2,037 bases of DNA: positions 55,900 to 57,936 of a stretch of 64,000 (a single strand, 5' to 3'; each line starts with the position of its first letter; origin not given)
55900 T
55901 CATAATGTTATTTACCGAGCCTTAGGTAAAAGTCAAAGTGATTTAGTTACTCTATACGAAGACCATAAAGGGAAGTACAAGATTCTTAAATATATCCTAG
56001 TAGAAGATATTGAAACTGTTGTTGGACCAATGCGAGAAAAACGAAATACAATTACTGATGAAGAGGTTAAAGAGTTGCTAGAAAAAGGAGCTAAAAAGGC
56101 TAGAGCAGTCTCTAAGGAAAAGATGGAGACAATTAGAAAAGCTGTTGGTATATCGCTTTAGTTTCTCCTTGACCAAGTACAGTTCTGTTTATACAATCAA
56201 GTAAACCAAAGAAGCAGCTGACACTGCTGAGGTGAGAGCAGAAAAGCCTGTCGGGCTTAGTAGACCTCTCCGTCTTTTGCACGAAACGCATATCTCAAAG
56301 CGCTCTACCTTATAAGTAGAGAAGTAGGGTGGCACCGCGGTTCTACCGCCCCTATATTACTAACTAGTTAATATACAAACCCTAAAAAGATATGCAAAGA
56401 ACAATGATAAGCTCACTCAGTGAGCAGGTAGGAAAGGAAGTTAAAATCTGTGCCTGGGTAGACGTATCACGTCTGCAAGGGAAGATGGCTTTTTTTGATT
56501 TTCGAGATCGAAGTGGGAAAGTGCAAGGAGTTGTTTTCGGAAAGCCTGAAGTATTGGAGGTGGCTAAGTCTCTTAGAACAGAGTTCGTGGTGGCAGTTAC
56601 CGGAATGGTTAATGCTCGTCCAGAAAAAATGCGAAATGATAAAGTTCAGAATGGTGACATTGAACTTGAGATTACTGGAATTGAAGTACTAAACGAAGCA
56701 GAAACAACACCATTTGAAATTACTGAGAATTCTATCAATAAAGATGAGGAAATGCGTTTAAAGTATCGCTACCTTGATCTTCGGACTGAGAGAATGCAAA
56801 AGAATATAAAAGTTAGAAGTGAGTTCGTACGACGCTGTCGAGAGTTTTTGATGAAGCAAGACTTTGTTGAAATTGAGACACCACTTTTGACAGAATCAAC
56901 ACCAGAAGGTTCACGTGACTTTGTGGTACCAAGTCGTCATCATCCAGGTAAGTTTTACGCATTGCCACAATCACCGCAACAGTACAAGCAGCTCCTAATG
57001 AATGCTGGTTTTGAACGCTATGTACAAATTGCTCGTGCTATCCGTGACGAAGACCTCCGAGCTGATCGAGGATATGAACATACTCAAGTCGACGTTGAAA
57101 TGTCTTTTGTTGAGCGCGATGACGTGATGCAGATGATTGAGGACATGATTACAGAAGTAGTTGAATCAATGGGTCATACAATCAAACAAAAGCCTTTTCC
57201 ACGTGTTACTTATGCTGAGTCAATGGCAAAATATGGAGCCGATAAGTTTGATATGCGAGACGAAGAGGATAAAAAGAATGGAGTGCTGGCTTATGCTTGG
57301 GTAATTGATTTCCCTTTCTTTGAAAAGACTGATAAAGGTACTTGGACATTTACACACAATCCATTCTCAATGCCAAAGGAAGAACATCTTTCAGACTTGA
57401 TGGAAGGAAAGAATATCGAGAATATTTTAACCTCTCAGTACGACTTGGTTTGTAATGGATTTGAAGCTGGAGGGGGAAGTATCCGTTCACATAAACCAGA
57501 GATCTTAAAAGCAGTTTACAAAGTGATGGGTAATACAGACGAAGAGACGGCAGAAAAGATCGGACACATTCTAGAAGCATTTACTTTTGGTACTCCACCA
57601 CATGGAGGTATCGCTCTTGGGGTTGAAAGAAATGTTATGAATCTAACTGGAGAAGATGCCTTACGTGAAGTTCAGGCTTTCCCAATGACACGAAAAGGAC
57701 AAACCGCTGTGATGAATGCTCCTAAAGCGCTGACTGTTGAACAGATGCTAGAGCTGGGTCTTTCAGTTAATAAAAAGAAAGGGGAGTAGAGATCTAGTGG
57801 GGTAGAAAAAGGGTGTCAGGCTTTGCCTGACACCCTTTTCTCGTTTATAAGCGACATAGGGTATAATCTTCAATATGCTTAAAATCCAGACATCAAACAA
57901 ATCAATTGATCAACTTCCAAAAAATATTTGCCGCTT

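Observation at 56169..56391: T-box riboswitch-like leader upstream of aspS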

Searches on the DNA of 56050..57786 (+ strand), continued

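Call 50: search_with_rna_model(model_id=R1, sources=[L028, L066, L060, L044, L058, L070, L078, L018], max_evalue=0.001, show_alignments=8)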
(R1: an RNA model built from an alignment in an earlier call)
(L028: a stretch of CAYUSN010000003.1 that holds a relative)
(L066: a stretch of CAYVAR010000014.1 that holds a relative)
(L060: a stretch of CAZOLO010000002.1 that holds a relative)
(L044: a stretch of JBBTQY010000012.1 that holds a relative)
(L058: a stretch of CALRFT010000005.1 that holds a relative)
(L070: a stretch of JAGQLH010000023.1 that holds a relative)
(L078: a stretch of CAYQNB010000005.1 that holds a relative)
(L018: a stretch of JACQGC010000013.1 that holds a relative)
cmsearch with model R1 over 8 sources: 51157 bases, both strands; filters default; matches with E-value up to 0.001: 9.
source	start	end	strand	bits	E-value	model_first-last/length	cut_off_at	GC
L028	2270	2417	+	73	1.4e-22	1-161/161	no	0.59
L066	2203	2442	+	58.7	6.6e-18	1-161/161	no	0.48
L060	1828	1937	+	40.1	8.4e-12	1-161/161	no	0.48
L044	205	359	+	34.4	6.1e-10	1-161/161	no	0.52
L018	2319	2437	+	32.5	2.5e-09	1-161/161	no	0.53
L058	1830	1942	+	30.7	9.4e-09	1-161/161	no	0.49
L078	2272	2439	+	29.6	2.3e-08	1-161/161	no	0.39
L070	2212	2313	+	19.7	3.8e-05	1-161/161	no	0.35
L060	2968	3110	-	16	0.00062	1-161/161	no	0.48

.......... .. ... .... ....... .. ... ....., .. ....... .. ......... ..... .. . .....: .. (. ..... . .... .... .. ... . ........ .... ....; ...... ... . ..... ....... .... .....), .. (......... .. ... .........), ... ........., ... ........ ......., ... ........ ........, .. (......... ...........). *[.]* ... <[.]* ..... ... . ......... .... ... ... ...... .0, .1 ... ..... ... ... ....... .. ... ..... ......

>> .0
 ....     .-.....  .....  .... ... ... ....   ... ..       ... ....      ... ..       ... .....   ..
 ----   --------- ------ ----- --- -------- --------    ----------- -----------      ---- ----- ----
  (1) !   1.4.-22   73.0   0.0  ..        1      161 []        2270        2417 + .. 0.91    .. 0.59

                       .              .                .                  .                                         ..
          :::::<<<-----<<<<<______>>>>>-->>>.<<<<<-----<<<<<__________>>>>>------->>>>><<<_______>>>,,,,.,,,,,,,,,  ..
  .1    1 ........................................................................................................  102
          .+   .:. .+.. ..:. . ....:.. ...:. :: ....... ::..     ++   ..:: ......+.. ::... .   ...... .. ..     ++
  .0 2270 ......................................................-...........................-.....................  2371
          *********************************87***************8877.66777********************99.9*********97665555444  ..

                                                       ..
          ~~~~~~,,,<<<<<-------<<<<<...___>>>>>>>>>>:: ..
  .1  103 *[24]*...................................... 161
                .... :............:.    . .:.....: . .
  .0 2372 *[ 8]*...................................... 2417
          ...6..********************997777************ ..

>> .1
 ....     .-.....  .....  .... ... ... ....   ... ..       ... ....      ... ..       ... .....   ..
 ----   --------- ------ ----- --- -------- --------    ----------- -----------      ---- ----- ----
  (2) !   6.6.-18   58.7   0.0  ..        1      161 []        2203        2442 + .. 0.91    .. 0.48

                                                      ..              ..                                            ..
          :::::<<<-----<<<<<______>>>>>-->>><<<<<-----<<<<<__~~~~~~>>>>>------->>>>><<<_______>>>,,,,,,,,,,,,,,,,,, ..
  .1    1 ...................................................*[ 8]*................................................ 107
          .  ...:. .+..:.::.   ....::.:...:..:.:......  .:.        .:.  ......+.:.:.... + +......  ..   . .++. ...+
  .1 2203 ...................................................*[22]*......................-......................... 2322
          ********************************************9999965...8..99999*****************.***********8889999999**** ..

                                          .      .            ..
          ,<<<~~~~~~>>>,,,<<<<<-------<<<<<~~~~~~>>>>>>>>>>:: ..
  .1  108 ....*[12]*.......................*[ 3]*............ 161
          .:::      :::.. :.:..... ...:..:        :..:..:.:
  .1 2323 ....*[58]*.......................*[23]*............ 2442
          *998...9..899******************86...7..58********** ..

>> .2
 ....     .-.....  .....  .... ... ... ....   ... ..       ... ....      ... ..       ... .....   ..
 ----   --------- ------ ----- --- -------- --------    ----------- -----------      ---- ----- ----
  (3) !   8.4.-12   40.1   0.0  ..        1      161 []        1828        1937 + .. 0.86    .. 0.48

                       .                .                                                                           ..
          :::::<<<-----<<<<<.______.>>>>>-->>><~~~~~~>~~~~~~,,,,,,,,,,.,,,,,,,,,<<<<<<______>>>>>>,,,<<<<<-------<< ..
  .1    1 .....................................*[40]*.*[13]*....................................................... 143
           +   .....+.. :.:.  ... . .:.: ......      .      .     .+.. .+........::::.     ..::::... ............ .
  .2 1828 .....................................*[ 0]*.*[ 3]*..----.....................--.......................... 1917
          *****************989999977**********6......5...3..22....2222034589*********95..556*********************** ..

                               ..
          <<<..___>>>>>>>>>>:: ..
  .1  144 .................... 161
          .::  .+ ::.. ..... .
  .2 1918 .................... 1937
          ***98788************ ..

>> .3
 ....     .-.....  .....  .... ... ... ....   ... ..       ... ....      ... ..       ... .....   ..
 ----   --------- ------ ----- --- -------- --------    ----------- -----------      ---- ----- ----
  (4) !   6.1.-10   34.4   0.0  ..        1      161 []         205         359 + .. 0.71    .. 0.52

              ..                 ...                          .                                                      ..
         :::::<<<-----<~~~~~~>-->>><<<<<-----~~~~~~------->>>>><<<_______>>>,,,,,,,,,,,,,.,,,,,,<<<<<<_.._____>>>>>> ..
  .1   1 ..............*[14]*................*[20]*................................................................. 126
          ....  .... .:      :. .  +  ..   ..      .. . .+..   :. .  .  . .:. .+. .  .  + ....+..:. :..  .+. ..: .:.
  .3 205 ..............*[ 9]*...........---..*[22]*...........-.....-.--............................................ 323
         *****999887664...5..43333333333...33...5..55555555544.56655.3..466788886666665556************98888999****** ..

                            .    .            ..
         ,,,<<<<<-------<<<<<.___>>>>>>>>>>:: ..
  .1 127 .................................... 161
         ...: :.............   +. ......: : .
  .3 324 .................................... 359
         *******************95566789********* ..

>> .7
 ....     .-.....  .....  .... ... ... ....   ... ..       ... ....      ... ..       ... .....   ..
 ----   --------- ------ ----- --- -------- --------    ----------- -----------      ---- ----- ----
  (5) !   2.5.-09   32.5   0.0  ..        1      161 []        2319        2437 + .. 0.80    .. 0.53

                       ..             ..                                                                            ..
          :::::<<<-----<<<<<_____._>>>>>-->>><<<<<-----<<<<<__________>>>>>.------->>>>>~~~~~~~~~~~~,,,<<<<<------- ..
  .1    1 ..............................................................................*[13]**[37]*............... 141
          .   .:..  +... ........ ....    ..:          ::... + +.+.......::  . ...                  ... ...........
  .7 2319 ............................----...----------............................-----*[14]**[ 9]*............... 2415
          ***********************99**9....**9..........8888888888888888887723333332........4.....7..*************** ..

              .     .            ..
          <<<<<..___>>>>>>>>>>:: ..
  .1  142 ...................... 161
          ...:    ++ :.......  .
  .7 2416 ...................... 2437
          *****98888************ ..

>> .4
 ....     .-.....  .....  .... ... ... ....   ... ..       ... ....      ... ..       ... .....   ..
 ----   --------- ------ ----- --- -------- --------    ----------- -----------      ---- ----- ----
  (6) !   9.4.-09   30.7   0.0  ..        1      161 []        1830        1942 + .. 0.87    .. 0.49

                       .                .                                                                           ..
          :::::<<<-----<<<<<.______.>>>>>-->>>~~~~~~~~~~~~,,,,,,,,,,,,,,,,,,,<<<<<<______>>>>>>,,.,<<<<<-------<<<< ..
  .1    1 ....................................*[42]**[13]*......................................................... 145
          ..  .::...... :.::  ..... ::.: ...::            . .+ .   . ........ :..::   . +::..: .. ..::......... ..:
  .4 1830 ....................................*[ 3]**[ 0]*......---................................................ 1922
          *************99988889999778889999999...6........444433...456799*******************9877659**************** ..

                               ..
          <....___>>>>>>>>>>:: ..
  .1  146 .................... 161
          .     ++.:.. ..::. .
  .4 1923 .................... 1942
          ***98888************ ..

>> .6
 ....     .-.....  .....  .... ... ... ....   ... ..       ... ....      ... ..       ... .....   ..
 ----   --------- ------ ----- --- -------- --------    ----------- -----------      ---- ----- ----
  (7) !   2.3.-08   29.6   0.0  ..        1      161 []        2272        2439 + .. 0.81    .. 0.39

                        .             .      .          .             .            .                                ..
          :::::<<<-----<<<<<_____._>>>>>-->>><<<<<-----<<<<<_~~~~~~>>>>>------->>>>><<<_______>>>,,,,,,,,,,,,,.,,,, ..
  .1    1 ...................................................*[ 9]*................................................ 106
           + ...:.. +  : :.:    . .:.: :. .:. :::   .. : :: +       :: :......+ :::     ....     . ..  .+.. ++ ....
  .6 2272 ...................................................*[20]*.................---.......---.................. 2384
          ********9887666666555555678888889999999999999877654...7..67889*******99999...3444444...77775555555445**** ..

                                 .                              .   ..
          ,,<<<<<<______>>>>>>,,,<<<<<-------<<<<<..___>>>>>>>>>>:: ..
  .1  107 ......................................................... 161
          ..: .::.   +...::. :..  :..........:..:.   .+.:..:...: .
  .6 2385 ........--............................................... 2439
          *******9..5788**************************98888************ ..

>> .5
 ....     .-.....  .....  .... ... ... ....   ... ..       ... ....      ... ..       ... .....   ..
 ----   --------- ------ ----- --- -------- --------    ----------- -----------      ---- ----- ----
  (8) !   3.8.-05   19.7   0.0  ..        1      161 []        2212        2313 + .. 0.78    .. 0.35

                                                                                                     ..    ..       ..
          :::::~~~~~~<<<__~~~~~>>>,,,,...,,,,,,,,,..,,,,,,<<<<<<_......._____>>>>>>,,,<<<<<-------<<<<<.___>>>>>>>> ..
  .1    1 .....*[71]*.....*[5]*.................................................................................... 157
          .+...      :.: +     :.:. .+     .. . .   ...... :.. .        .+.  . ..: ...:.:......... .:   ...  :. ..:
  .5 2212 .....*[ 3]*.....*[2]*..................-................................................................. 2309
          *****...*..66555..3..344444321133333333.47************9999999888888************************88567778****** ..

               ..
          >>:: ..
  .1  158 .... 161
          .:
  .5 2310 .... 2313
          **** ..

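Call 51: search_with_rna_model(model_id=R1, sources=[window, L161, L166, L163, L164, L081, L020, L168, L170, L171, L001, L101, L028, L066, L082, L084, L099, L156], max_evalue=1e-12, make_alignment=true)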
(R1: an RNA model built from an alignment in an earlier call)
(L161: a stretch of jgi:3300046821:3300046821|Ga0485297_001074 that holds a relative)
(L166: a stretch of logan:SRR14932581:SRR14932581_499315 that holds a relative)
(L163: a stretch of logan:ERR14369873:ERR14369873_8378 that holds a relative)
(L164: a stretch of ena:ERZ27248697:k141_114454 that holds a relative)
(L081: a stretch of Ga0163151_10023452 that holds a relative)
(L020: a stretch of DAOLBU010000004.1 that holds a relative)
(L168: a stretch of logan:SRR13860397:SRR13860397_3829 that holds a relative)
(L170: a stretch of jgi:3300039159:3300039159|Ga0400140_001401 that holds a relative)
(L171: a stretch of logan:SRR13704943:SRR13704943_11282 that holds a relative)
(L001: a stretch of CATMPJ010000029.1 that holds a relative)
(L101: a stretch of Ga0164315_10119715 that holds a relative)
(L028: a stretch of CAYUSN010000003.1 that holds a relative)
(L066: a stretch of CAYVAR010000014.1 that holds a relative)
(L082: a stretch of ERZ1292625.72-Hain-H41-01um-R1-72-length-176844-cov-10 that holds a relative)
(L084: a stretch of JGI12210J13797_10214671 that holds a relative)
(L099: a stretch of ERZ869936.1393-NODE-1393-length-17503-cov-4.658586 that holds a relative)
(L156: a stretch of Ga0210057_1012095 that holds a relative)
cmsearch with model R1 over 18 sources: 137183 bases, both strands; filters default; matches with E-value up to 1e-12: 18.
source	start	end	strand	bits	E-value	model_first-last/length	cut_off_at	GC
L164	1307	1466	+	174.8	1.9e-55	1-161/161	no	0.52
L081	1295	1455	+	174.6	2.2e-55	1-161/161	no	0.48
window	56200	56356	+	173.2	6.2e-55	1-161/161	no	0.5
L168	1291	1449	+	168.7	1.9e-53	1-161/161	no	0.52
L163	1175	1337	+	167.1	6.4e-53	1-161/161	no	0.51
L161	1269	1456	+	158.5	4.3e-50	1-161/161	no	0.42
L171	1288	1451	+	158.2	5.4e-50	1-161/161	no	0.47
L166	1243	1430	+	156.7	1.6e-49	1-161/161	no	0.44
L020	2167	2328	+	155.2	4.9e-49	1-161/161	no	0.52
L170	1291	1449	+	153.9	1.3e-48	1-161/161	no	0.5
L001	90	271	+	123.3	1.4e-38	1-161/161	no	0.54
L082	1154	1438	+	78.3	6.9e-24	1-161/161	no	0.47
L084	1198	1436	+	77.2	1.6e-23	1-161/161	no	0.54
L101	180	334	+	76.5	2.8e-23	1-161/161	no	0.49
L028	2270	2417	+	73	3.8e-22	1-161/161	no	0.59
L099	1161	1431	+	72.8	4.3e-22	1-161/161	no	0.47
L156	1314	1437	+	62.4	1.1e-18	1-161/161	no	0.51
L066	2203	2442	+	58.7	1.8e-17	1-161/161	no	0.48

Alignment A3: 18 matches aligned to the model, 479 columns, each read 5' to 3' on its own strand. Consensus structure (alignment columns), stored with it:
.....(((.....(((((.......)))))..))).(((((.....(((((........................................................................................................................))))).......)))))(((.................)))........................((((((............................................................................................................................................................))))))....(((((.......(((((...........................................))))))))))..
